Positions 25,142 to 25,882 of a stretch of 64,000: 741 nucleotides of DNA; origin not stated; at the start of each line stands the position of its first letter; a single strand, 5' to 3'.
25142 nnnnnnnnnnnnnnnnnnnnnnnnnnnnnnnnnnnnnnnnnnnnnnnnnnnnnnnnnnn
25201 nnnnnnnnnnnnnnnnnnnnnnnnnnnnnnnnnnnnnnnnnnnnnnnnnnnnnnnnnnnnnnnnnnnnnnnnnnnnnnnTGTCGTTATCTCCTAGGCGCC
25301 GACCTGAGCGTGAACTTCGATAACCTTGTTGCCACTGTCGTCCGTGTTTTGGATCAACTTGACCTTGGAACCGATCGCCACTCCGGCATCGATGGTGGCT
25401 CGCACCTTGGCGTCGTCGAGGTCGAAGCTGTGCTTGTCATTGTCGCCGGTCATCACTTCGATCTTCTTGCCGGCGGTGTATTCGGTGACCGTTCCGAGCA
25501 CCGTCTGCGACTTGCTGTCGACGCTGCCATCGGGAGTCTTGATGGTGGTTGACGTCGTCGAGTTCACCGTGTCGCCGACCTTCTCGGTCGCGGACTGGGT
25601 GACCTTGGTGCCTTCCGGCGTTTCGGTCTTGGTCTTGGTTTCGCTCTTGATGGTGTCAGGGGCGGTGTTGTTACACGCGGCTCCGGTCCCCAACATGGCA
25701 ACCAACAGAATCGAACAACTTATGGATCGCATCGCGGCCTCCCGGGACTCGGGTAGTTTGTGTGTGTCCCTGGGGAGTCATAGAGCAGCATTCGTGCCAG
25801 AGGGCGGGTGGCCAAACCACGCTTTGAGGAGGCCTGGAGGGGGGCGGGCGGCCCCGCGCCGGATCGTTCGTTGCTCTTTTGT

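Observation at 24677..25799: Sigma-54 promoter upstream of a lipoprotein / lmo0937-family / PA2169-family small-protein operon (including an unannotated 49-aa gene)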

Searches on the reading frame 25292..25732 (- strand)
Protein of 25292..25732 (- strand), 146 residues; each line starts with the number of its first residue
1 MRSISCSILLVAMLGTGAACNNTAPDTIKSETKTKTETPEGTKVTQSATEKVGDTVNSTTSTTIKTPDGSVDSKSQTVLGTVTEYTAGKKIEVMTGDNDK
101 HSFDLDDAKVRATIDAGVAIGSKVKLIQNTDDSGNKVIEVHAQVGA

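Call 3: search_protein_families(library=pfam, proteins=[window:25292-25732:-], max_evalue=0.01)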
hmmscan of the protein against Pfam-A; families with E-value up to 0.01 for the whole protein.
window:25292-25732:- (146 aa): 0 families

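Call 4: search_protein_families(library=ncbifam, proteins=[window:25292-25732:-], max_evalue=0.01)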
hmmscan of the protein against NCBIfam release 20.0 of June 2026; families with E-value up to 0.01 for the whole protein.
window:25292-25732:- (146 aa): 0 families

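Call 8: find_homologous_proteins(query=window:25292-25732:-)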
Query window:25292-25732:- (146 aa): 23 proteins with E <= 0.001 among 61 candidates.
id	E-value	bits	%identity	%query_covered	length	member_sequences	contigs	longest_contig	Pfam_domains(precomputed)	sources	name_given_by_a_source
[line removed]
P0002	6.9e-76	271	90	100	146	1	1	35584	-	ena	-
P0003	1.4e-50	189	64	98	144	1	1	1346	-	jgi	jgi:hypothetical protein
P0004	1.0e-47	179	63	99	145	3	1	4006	-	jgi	-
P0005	3.1e-47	178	61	97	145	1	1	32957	-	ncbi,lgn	ncbi:MAG: hypothetical protein ABI689_02235 [Thermoanaerobaculia bacterium]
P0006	8.1e-47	177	62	98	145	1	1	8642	-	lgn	-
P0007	8.5e-47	177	61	96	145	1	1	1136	-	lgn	-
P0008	2.7e-46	175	59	98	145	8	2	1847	-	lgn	-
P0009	1.4e-45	173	58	98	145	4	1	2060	-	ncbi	-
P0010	8.8e-42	160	58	97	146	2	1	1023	-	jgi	jgi:hypothetical protein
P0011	5.8e-39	151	55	98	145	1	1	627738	-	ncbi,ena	-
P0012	1.8e-29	121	47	96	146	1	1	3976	-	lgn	-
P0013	2.3e-25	107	45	97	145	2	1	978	-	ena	-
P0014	6.1e-24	103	45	91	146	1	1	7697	-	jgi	jgi:hypothetical protein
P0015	1.3e-23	102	41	84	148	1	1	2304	-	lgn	-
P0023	4.3e-16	77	47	62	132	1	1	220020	-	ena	-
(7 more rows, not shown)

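Call 9: find_encoding_contigs(protein=P0002, flank=4000, max_places=2)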
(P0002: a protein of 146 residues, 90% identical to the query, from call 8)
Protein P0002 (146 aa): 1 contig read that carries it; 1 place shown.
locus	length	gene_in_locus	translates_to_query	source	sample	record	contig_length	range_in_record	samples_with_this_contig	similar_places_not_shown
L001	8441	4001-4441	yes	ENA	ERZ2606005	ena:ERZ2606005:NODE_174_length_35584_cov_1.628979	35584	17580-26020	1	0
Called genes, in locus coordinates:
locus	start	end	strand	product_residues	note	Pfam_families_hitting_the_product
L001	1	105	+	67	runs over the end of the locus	-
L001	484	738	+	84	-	-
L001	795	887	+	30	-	-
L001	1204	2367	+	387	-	-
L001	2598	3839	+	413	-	-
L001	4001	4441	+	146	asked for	-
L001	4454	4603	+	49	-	PF18919:DUF5670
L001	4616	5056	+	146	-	PF09537:DUF2383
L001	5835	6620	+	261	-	PF00773:RNB, PF18614:RNase_II_C_S1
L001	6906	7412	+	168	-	-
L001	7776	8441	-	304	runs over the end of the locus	-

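Call 10: find_encoding_contigs(protein=P0005, flank=4000, max_places=2)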
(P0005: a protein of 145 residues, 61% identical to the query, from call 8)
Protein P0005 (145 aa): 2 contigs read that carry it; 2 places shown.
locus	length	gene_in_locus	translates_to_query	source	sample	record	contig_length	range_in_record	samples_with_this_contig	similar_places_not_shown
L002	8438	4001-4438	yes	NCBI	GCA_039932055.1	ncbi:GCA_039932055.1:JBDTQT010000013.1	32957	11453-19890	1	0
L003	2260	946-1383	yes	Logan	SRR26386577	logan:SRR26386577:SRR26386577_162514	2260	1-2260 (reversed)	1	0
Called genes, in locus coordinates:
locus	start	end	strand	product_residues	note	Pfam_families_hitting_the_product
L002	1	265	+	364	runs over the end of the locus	PF16697:Yop-YscD_cpl, PF00498:FHA, PF06271:RDD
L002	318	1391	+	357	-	PF07291:MauE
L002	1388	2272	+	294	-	PF00085:Thioredoxin (weak)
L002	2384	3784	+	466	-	-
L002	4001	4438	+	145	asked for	-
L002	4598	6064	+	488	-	PF00773:RNB, PF18614:RNase_II_C_S1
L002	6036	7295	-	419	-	PF05893:LuxC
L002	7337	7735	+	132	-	PF00903:Glyoxalase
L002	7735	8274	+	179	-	-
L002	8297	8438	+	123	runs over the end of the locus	PF02962:CHMI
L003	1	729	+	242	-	?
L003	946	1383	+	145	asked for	-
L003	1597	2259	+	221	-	?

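Call 11: find_encoding_contigs(protein=P0011, flank=4000, max_places=2)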
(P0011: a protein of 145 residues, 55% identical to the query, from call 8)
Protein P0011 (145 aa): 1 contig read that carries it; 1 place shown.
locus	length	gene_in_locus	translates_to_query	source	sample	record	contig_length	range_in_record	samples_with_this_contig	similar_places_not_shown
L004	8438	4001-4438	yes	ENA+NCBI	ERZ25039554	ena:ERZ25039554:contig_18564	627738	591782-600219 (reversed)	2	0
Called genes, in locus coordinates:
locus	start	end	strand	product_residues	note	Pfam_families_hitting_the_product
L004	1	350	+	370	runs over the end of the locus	PF16697:Yop-YscD_cpl, PF00498:FHA, PF06271:RDD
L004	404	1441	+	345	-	PF07291:MauE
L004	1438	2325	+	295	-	PF00085:Thioredoxin (weak)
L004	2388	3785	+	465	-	-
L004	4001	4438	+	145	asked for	-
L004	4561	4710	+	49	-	PF18919:DUF5670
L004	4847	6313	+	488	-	PF00773:RNB, PF18614:RNase_II_C_S1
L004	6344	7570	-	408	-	PF05893:LuxC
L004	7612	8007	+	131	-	PF00903:Glyoxalase, PF18029:Glyoxalase_6 (weak)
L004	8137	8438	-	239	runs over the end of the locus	-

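Call 13: find_encoding_contigs(protein=P0006, flank=4000, max_places=1)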
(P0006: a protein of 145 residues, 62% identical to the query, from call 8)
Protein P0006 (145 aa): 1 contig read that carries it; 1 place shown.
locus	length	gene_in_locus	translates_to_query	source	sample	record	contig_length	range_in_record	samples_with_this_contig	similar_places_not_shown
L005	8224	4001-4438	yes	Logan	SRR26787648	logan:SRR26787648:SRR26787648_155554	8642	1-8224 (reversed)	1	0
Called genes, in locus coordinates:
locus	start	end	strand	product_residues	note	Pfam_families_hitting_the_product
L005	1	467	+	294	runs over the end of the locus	?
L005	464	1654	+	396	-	PF16697:Yop-YscD_cpl, PF00498:FHA, PF06271:RDD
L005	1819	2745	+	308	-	PF07291:MauE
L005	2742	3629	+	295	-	-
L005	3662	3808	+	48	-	-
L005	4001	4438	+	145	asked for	-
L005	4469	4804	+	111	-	PF04972:BON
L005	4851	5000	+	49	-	PF18919:DUF5670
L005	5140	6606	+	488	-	PF00773:RNB, PF18614:RNase_II_C_S1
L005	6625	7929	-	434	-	PF05893:LuxC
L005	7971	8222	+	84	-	?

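Call 14: find_encoding_contigs(protein=P0014, flank=4000, max_places=1)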
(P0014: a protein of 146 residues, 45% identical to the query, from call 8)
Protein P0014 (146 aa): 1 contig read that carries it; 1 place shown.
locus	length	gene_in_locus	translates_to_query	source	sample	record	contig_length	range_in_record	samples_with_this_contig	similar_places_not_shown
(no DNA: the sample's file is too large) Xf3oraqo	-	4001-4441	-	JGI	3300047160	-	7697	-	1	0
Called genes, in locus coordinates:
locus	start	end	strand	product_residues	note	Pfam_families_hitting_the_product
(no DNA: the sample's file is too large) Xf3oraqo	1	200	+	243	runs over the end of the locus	PF00753:Lactamase_B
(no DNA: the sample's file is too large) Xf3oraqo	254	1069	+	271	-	-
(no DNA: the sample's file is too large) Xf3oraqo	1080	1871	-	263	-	-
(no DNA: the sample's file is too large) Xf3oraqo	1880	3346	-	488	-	PF00773:RNB, PF18614:RNase_II_C_S1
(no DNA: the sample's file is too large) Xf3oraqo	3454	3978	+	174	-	PF09990:DUF2231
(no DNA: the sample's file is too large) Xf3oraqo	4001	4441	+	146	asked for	-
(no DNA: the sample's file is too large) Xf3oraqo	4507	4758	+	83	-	PF09954:DUF2188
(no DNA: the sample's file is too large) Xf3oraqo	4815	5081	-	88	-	?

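Call 15: find_encoding_contigs(protein=P0023, flank=4000, max_places=1)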
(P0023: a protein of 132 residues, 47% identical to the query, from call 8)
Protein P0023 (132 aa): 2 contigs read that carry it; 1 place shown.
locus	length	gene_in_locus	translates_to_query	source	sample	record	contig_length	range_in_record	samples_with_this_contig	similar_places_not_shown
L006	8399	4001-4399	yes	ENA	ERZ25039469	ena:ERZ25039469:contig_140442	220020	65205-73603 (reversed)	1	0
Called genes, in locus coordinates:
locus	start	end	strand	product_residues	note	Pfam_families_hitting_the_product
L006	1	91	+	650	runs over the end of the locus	PF00884:Sulfatase, PF01663:Phosphodiest (weak), PF02995:DUF229 (weak), PF16347:SGSH_C (weak)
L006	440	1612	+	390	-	-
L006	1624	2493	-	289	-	PF00144:Beta-lactamase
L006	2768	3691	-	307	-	PF05235:CHAD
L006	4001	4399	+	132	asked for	-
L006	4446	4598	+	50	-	PF11752:DUF3309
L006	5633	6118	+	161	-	PF14200:RicinB_lectin_2, PF00652:Ricin_B_lectin (weak)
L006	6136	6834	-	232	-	-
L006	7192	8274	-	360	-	PF00069:Pkinase, PF07714:PK_Tyr_Ser-Thr, PF26549:Tricorn_N, PF26550:Tricorn_2nd (faint), PF07676:PD40 (faint)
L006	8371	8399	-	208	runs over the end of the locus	PF00069:Pkinase (weak)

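Call 25: find_related_loci(query=A2, collection=metagenome_contigs, flank=3000)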
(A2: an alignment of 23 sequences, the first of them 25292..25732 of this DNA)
Query A2 (146 aa) in metagenome_contigs; peptide patterns used: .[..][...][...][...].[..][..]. (x = any residue, [..] = any of these).
142 stretches matched a pattern; 17 encode a relative of the query (tblastn E <= 1e-3); 17 distinct loci.
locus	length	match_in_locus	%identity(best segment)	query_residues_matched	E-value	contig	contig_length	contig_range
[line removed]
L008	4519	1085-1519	62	1-145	8e-54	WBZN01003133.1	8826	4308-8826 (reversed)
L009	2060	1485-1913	58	1-143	6e-51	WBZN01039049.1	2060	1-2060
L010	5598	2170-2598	43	1-143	2e-30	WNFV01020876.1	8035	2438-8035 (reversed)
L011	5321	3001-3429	43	1-143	2e-30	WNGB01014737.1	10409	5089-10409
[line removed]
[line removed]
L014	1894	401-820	41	1-143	3e-27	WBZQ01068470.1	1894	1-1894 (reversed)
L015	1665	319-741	37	1-140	4e-25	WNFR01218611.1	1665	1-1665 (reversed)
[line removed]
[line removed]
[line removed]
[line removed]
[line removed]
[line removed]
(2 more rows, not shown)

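Call 46: find_related_loci(query=A2, collection=genome_contigs, flank=8000)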
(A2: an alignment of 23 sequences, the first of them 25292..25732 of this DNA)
Query A2 (146 aa) in genome_contigs; peptide patterns used: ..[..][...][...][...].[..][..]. (x = any residue, [..] = any of these).
5 stretches matched a pattern; 4 encode a relative of the query (tblastn E <= 1e-3); 4 distinct loci.
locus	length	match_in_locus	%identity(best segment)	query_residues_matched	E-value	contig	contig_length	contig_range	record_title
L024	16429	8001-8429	55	1-143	5e-44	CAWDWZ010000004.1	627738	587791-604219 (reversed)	MAG: Thermoanaerobaculia bacterium isolate MFD05942.bin.2.306 genome assembly, contig: contig_18564, whole genome shotgu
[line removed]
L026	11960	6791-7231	39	1-145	1e-28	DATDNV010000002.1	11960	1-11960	MAG TPA_asm: Thermoanaerobaculia bacterium isolate SMAG_U446 k141_751325, whole genome shotgun sequence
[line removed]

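Call 54: predict_structure(alignment_id=A2)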
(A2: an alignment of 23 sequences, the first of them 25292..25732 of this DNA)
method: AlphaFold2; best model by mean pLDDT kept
length: 146 residues; sequences in the alignment: 23
mean_pLDDT: 86.1   pTM: 0.75
mean pLDDT of the five models: 86.1, 84.5, 84.3, 82.1, 81.2
residues with pLDDT >= 90: 114; 70-90: 5; 50-70: 3; < 50: 24
segments of 3 or more residues with pLDDT < 50: 1-23
pLDDT, mean of each block of 10 residues (from residue 1): 40 37 69 96 97 96 96 98 97 97 97 96 98 97 75
secondary structure, 60 per line:
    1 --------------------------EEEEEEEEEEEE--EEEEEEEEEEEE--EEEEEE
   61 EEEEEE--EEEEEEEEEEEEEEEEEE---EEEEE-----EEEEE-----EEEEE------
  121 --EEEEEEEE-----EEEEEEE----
elements in order: E27-38 E41-52 E55-66 E69-86 E90-94 E100-104 E110-114 E123-130 E136-142

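Call 60: fold_search(model_id=the predicted structure, library=pdb)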
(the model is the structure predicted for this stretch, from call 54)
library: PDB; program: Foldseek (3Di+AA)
matches with E <= 10: 312; with E <= 0.001: 0
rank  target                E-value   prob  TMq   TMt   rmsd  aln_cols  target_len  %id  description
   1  5kev_B                3.5e-01  0.25  0.26  0.29  12.2       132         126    9  Vibrio parahaemolyticus VtrA/VtrC complex (released 2016-07-20)
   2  1tza_B                4.8e-01  0.11  0.19  0.20  15.4       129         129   11  X-ray structure of Northeast Structural Genomics Consortium target SoR45 (released 2004-07-27)
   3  5kew_B                6.5e-01  0.18  0.25  0.27  12.4       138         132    8  Vibrio parahaemolyticus VtrA/VtrC complex bound to the bile salt taurodeoxycholate (released 2016-07-20)
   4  4p5i_A                7.6e-01  0.15  0.24  0.19  13.6       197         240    6  Crystal structure of the chemokine binding protein from orf virus (released 2015-07-15)
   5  9vla_A                1.3e+00  0.09  0.19  0.07  23.4       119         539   13  Crystal structure of PNGase Bb in complex with MUXF glycopeptide (released 2026-02-18)
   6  4zkb_A                1.4e+00  0.16  0.30  0.22  12.2       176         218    6  The chemokine binding protein of orf virus complexed with CCL3 (released 2015-07-08)
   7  7p8x_A                1.5e+00  0.08  0.25  0.15  15.1       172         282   12  Crystal Structure of leukotoxin LukE from Staphylococcus aureus in complex with a doubly sulfated CCR2 N-terminal pept (released 2022-04-06)
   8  6nqs_H                1.5e+00  0.07  0.20  0.15  15.1       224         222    6  Crystal structure of fast switching M159T mutant of fluorescent protein Dronpa (Dronpa2)- Y63(3-OMeY) (released 2019-06-12)
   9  6xc9_C                1.6e+00  0.04  0.16  0.12  19.4       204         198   10  Immune receptor complex (released 2021-07-14)
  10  4fqx_B                1.6e+00  0.06  0.18  0.15  17.5       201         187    9  Crystal structure of HLA-DM bound to HLA-DR1 (released 2013-01-09)
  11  9coo_A                1.7e+00  0.16  0.28  0.12  14.9       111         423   11  Nanobody 4 bound to Apolipoprotein B 100 (released 2024-12-25)
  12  5cuy_D                1.7e+00  0.05  0.19  0.09  16.8       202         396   10  Crystal structure of Trypanosoma brucei Vacuolar Soluble Pyrophosphatases in apo form (released 2016-03-02)
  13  6f7d                  1.7e+00  0.05  0.17  0.06  13.5       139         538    9  Crystal structure of Dettilon tailspike protein (gp208) (released 2018-12-19)
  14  7t82_A                1.8e+00  0.08  0.27  0.16  14.4       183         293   12  Crystal Structure of LEUKOCIDIN E/CENTYRIN S26/FAB B438 (released 2023-01-11)
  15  3pib_B                1.8e+00  0.07  0.21  0.14  14.7       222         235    4  Crystal structure of red fluorescent protein eqFP578 crystallized at pH 5.5 (released 2011-05-25)
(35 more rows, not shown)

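Call 67: find_encoding_contigs(protein=P0002, flank=10000, max_places=1)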
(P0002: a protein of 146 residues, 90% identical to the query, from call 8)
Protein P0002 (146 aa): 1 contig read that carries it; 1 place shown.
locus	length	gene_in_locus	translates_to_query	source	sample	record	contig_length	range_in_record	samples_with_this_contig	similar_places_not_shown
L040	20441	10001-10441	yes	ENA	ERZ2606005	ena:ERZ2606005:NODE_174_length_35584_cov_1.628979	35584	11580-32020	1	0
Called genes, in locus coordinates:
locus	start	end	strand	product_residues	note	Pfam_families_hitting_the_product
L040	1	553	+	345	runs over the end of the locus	PF00989:PAS (faint), PF13188:PAS_8 (faint), PF08448:PAS_4 (faint), PF13426:PAS_9 (faint)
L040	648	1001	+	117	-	PF00512:HisKA (weak)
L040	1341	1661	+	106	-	PF00072:Response_reg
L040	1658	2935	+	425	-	PF06386:GvpL_GvpF, PF05120:GvpG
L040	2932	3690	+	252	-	PF06386:GvpL_GvpF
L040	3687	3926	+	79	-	PF00741:Gas_vesicle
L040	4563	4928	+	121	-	PF05121:GvpK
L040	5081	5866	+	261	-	PF13505:OMP_b-brl (weak)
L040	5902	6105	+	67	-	-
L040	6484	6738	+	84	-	-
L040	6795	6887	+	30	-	-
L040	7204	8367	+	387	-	-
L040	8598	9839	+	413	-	-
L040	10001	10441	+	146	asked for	-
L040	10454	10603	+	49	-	PF18919:DUF5670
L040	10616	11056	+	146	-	PF09537:DUF2383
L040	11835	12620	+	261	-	PF00773:RNB, PF18614:RNase_II_C_S1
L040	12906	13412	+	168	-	-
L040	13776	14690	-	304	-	-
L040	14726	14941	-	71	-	-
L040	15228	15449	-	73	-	-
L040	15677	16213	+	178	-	PF12804:NTP_transf_3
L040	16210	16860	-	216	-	PF13557:Phenol_MetA_deg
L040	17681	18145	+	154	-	PF03243:MerB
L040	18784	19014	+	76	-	-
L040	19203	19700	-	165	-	-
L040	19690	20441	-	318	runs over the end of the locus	PF01979:Amidohydro_1, PF07969:Amidohydro_3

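Call 82: search_protein_families(library=ncbifam, proteins=[L005:4469-4804:+, L006:4446-4598:+], max_evalue=0.001)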
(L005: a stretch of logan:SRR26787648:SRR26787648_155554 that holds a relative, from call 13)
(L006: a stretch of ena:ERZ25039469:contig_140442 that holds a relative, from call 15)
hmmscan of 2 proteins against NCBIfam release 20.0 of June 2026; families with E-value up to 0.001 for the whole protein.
L005:4469-4804:+ (111 aa): 2 families
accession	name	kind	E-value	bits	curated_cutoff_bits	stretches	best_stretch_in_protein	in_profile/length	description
NF007858.0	PRK10568.1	equivalog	1e-17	64.4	174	1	32-102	134-204/206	molecular chaperone OsmY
NF008247.1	PRK11023.1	equivalog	2.5e-10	40.5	184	1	36-101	125-189/192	division/outer membrane stress-associated lipid-binding lipoprotein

L006:4446-4598:+ (50 aa): 0 families
